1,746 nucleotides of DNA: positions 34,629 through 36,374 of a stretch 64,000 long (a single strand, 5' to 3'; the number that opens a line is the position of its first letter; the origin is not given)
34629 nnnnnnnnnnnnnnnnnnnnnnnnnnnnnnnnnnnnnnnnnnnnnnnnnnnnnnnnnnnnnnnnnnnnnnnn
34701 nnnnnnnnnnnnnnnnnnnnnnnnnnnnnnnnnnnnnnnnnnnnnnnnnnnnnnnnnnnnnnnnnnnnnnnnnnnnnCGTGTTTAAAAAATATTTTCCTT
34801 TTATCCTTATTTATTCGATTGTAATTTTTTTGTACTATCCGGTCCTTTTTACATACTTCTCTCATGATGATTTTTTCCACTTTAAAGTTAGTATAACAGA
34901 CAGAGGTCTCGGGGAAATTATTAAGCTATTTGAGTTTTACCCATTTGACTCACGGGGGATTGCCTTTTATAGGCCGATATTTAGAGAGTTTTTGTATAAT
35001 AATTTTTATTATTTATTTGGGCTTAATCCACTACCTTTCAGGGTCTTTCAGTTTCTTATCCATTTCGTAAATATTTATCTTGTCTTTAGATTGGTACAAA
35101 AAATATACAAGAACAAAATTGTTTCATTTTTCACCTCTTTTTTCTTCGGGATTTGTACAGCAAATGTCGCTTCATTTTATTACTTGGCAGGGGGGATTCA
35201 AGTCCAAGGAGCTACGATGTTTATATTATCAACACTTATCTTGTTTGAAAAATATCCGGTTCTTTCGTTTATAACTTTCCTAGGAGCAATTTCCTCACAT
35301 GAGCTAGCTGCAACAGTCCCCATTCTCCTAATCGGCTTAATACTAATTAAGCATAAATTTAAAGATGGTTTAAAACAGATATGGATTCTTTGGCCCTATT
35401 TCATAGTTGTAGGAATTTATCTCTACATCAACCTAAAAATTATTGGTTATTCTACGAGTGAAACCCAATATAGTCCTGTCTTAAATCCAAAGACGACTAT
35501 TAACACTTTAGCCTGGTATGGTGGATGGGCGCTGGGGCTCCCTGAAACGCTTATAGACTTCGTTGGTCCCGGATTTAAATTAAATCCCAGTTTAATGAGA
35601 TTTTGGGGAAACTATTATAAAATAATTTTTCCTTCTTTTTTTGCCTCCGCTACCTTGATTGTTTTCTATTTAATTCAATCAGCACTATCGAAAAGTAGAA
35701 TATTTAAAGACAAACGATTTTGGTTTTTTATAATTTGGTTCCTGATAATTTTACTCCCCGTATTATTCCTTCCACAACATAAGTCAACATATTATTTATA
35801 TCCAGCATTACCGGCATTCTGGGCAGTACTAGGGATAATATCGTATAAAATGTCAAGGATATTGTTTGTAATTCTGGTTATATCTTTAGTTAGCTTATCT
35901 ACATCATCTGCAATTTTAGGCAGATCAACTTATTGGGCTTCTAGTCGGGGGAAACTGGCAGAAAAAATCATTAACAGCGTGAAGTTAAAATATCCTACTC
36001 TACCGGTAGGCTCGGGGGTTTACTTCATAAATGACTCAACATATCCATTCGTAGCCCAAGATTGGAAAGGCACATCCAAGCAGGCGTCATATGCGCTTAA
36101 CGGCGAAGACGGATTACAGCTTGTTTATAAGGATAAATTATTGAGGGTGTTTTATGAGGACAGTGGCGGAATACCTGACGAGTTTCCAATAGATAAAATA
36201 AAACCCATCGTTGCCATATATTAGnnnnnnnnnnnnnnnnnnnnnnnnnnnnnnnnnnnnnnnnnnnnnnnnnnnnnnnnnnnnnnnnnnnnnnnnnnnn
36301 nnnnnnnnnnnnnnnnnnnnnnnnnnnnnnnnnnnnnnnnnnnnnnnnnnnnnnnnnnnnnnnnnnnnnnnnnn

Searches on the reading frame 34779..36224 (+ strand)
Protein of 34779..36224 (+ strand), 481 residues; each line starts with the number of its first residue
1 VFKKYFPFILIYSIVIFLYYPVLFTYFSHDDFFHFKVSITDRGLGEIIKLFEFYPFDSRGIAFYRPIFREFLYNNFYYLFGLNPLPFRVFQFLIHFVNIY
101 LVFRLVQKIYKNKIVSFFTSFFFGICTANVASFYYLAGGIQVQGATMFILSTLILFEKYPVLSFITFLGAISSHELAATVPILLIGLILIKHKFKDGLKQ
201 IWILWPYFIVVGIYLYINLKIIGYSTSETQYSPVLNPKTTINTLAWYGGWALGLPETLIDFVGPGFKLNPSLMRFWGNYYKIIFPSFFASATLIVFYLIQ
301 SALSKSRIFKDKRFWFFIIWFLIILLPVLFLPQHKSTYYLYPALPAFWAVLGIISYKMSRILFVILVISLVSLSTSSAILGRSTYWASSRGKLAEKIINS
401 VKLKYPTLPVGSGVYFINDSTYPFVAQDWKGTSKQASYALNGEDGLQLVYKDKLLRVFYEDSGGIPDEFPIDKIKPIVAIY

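Call 9: search_protein_families(library=pfam, proteins=[window:34779-36224:+], max_evalue=0.001)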
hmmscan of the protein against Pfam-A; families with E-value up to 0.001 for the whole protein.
window:34779-36224:+ (481 aa): 0 families

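Call 44: search_protein_families(library=pfam, proteins=[window:34779-36224:+], max_evalue=1)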
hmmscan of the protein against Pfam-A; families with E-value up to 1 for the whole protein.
window:34779-36224:+ (481 aa): 1 family
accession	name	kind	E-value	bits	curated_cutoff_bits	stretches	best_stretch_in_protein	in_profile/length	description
PF20535.3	DUF6750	-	0.16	12.4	27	1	180-234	72-125/128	Family of unknown function (DUF6750)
